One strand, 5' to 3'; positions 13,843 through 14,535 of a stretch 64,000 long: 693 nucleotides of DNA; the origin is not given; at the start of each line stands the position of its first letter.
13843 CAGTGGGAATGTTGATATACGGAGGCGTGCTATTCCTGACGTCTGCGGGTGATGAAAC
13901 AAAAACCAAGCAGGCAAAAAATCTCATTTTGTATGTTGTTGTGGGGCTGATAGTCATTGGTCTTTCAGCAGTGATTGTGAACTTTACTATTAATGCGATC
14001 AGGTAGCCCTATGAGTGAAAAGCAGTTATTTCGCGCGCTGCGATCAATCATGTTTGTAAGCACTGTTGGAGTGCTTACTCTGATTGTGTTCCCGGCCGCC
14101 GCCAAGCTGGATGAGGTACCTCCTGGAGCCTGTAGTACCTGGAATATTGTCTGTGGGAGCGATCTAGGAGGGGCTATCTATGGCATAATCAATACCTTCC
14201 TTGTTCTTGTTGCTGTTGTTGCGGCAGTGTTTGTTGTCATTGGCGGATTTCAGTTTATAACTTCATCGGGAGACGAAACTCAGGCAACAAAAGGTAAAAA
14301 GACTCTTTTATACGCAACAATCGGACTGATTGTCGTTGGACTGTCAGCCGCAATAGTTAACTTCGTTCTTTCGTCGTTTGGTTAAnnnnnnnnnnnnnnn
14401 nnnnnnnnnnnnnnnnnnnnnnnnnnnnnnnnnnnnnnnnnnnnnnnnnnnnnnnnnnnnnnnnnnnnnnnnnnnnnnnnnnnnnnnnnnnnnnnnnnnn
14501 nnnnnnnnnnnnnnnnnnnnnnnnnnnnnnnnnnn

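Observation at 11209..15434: Tandem array of eight diversified VirB2/TrbC-like two-TM pilin-like genes downstream of an orphan solute-binding lipoprotein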

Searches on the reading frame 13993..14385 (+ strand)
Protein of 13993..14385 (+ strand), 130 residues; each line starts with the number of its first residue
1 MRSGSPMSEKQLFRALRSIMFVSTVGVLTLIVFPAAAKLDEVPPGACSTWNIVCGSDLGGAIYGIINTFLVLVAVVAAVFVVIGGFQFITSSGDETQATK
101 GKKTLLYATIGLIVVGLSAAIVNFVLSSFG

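Call 3: search_protein_families(library=pfam, proteins=[window:13993-14385:+], max_evalue=1)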
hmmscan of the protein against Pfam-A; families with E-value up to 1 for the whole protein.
window:13993-14385:+ (130 aa): 4 families
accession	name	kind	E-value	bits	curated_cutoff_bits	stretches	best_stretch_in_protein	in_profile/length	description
PF18895.5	T4SS_pilin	-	5e-11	43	26.6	1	59-125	6-71/71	Type IV secretion system pilin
PF19607.4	DUF6112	-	0.0057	16.9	25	1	62-126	16-82/88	Family of unknown function (DUF6112)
PF19862.4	DUF6336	-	0.086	13.6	25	0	71-116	48-92/128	Family of unknown function (DUF6336)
PF13572.11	DUF4134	-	0.27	11.9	26.5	1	66-116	35-86/93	Domain of unknown function (DUF4134)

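Call 74: search_protein_families(library=phrogs, proteins=[window:14011-14385:+], max_evalue=0.01)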
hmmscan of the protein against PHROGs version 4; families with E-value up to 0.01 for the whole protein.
window:14011-14385:+ (124 aa): 0 families
